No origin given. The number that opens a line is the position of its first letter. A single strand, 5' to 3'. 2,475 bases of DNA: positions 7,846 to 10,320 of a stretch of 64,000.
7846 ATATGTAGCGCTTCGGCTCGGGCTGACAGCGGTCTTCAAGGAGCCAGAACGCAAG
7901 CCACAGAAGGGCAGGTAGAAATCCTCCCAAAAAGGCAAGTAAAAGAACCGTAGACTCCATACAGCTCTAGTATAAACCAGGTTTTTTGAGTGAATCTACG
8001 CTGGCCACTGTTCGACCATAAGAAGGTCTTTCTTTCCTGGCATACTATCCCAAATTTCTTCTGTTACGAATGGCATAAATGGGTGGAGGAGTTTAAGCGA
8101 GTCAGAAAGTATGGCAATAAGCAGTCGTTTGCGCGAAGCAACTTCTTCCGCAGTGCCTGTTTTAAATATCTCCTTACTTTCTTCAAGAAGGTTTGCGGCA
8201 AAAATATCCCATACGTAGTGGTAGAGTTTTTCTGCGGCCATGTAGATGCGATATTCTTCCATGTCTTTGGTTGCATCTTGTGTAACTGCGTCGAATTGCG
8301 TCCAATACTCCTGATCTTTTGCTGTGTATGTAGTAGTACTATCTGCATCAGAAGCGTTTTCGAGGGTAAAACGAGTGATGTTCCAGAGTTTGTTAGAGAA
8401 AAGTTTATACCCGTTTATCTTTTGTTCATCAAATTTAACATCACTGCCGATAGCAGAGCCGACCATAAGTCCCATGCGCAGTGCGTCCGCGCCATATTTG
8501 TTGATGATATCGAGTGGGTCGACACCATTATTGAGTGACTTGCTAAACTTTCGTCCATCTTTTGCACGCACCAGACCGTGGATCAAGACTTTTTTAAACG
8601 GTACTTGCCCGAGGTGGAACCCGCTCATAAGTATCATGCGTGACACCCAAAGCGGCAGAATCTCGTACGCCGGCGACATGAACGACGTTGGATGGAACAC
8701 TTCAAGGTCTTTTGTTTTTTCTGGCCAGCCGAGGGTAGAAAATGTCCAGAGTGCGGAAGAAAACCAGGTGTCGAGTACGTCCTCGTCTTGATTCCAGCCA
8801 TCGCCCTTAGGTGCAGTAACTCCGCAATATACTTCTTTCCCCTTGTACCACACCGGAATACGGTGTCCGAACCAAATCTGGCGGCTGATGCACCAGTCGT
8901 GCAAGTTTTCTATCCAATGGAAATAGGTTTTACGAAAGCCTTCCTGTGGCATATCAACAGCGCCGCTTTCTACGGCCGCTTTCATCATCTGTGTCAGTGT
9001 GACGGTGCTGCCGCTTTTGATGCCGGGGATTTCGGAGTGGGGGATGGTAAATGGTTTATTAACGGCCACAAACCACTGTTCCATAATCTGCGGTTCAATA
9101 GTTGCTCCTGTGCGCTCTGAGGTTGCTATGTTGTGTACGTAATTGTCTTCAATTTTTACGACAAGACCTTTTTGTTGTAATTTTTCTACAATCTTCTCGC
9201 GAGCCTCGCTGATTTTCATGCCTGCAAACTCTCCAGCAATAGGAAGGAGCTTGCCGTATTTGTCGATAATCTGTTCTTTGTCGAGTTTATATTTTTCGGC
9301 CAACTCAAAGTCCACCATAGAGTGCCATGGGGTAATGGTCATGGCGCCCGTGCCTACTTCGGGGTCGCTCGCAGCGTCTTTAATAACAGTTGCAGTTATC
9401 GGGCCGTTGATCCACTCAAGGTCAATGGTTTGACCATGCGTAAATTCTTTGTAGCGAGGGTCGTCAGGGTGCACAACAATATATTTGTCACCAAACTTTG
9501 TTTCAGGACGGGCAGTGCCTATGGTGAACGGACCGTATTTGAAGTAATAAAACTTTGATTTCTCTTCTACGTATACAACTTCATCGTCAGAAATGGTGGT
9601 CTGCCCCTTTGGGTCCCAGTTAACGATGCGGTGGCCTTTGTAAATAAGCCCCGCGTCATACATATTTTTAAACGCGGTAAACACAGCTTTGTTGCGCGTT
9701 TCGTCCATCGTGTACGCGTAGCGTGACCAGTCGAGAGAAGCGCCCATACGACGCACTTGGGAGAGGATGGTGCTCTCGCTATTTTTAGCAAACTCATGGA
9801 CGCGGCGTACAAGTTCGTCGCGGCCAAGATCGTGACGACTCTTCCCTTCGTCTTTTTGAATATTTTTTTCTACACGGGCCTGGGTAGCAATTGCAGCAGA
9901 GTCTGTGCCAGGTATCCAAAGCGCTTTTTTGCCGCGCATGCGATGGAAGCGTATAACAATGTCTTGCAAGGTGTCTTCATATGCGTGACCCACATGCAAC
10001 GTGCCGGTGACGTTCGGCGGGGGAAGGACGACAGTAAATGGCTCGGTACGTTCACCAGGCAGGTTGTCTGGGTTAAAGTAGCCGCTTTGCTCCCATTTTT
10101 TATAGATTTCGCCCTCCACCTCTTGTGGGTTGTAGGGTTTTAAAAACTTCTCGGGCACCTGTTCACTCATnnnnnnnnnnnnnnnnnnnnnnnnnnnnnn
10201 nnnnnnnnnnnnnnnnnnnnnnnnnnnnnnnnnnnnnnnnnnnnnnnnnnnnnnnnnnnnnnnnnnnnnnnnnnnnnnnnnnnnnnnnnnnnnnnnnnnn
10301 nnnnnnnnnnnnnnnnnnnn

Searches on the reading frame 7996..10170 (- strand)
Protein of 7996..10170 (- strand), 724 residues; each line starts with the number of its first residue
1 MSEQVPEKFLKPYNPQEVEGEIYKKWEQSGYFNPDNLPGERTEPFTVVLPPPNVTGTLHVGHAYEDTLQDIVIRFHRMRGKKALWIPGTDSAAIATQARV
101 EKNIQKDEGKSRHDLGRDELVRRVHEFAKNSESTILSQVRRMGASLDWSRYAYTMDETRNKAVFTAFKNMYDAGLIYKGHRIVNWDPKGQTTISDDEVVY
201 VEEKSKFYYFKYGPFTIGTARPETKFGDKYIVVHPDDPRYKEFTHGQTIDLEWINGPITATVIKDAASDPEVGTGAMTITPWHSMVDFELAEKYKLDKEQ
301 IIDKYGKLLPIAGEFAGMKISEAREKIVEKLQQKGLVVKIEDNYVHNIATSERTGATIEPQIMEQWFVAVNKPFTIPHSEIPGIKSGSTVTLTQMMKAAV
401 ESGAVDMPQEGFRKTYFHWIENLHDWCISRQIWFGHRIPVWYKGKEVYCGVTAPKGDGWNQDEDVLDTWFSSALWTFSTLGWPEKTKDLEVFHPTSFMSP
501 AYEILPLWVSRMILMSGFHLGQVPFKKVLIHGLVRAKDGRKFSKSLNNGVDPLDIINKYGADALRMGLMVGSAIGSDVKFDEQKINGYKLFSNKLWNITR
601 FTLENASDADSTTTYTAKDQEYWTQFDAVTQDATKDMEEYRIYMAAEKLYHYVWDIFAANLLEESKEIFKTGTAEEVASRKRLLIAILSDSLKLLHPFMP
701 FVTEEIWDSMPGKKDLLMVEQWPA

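Call 7: find_related_loci(query=window:7996-10170:-, collection=genome_contigs, flank=4000)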
Query window:7996-10170:- (724 aa) in genome_contigs; peptide patterns used: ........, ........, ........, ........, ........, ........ (x = any residue, [..] = any of these).
84 stretches matched a pattern; 60 encode a relative of the query (tblastn E <= 1e-3); 60 distinct loci.
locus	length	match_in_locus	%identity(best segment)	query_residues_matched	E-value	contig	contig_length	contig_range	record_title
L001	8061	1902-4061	79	7-723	0e+0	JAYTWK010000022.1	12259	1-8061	MAG: bacterium isolate GFS_5796 GFS_5796_21, whole genome shotgun sequence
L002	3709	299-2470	75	2-723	0e+0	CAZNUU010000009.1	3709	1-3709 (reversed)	MAG TPA_asm: uncultured Candidatus Saccharibacteria bacterium isolate SRP273308_co1_7 genome assembly, contig: NODE_5862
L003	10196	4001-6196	75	2-723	0e+0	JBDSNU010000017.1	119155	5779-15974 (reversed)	MAG: Candidatus Paceibacterota bacterium isolate cluster1_bin.423 k127_4619666, whole genome shotgun sequence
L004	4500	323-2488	75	2-723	0e+0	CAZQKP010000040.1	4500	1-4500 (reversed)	MAG TPA_asm: uncultured Candidatus Saccharibacteria bacterium isolate SRP273308_co1_145 genome assembly, contig: NODE_41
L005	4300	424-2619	73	4-723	0e+0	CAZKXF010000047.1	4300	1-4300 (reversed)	MAG TPA_asm: uncultured Candidatus Saccharibacteria bacterium isolate SRP329715_co1_125 genome assembly, contig: NODE_32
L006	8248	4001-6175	74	5-724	0e+0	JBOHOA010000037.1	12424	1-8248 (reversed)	MAG: Minisyncoccia bacterium isolate TC-S_metabat2.bin.347_sub k127_622950, whole genome shotgun sequence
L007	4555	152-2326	73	7-723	0e+0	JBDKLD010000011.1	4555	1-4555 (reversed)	MAG: Candidatus Parcubacteria bacterium isolate hopbrook_2019_sw_WHONDRS-S19S_0012_B_bin.21 scaffold_58406, whole genome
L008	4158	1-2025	78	52-724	0e+0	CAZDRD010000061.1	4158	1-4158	MAG TPA_asm: uncultured Candidatus Saccharibacteria bacterium isolate SRP278252_co2_139 genome assembly, contig: NODE_47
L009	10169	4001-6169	72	7-723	0e+0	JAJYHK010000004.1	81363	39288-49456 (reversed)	MAG: bacterium isolate DBS1-3.bin59 NODE_425_length_81363_cov_2.85735, whole genome shotgun sequence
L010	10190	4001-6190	69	7-723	0e+0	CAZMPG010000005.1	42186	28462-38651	MAG TPA_asm: uncultured Candidatus Saccharibacteria bacterium isolate SRP173033_co2_258 genome assembly, contig: NODE_27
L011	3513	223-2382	67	8-724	0e+0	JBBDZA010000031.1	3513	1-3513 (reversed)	MAG: Parcubacteria group bacterium isolate LejiaD_47_45 Lejia_D_34121_length_3513_cov_28, whole genome shotgun sequence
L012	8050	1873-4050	68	2-724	0e+0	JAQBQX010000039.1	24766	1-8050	MAG: Candidatus Adlerbacteria bacterium isolate RYN_384 scaffold_1168244, whole genome shotgun sequence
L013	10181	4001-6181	63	7-723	0e+0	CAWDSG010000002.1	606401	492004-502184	MAG: uncultured bacterium isolate MFD03726.bin.1.60 genome assembly, contig: contig_80216, whole genome shotgun sequence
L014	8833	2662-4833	64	4-724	0e+0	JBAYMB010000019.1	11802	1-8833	MAG: Candidatus Paceibacterota bacterium isolate SO_2016_LW1_29 scaffold06387_LW64-88_2016, whole genome shotgun sequenc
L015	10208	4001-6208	71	5-723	0e+0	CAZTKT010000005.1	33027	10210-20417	MAG TPA_asm: uncultured Candidatus Saccharibacteria bacterium isolate binchicken_co264_14 genome assembly, contig: NODE_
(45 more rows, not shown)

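Call 20: find_encoding_contigs(protein=window:7996-10170:-, flank=3000, max_places=10)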
Protein window:7996-10170:- (724 aa): 1 contig read that carries it; 1 place shown.
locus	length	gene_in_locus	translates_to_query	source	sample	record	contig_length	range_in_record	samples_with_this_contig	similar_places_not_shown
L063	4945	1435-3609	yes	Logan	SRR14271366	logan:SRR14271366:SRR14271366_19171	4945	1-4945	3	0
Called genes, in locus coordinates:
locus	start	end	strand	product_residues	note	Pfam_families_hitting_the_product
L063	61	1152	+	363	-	PF00814:TsaD, PF22521:HypF_C_2 (weak)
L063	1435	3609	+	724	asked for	PF00133:tRNA-synt_1, PF09334:tRNA-synt_1g, PF00133:tRNA-synt_1, PF09334:tRNA-synt_1g (weak), PF08264:Anticodon_1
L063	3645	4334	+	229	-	PF13367:PrsW-protease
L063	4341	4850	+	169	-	PF00011:HSP20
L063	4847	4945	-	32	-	?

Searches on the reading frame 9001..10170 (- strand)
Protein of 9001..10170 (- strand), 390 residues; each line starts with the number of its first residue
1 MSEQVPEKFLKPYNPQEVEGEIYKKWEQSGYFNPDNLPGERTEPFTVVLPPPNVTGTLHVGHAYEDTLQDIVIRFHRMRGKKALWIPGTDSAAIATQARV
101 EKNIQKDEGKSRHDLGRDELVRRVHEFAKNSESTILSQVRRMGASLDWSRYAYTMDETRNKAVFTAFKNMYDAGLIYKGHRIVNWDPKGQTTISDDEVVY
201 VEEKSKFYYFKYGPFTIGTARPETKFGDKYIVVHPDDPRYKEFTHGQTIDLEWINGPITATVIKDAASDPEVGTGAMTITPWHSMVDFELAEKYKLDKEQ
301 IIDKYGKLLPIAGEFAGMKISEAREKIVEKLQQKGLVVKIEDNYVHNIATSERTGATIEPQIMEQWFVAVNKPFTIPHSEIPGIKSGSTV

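Call 22: find_related_loci(query=window:9001-10170:-, collection=metagenome_contigs, flank=2500)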
Query window:9001-10170:- (390 aa) in metagenome_contigs; peptide patterns used: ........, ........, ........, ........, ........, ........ (x = any residue, [..] = any of these).
346 stretches matched a pattern; 220 encode a relative of the query (tblastn E <= 1e-3); the best 80 are kept; 80 distinct loci.
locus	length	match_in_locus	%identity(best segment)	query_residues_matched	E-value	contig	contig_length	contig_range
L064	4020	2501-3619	85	2-374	0e+0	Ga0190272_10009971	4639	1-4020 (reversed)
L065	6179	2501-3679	81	1-388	0e+0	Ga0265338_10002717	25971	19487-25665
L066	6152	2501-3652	81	7-388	0e+0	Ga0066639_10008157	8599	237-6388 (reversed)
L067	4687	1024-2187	79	1-388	0e+0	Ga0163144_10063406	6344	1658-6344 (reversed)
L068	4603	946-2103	81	5-390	0e+0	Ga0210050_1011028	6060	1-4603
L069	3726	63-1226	80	1-388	0e+0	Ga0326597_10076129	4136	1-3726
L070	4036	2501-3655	79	4-388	0e+0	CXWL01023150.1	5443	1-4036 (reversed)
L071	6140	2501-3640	80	9-388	0e+0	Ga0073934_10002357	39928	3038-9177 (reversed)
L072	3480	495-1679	77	1-390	0e+0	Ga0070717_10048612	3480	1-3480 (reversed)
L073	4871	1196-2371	76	4-390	0e+0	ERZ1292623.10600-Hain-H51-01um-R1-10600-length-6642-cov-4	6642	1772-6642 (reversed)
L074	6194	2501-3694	77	2-390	0e+0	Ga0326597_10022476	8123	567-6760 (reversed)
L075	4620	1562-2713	77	7-389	0e+0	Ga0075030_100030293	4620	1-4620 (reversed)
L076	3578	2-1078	81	32-390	0e+0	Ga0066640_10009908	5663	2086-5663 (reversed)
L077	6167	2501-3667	72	7-390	0e+0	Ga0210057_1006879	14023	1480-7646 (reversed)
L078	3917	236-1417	72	1-389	0e+0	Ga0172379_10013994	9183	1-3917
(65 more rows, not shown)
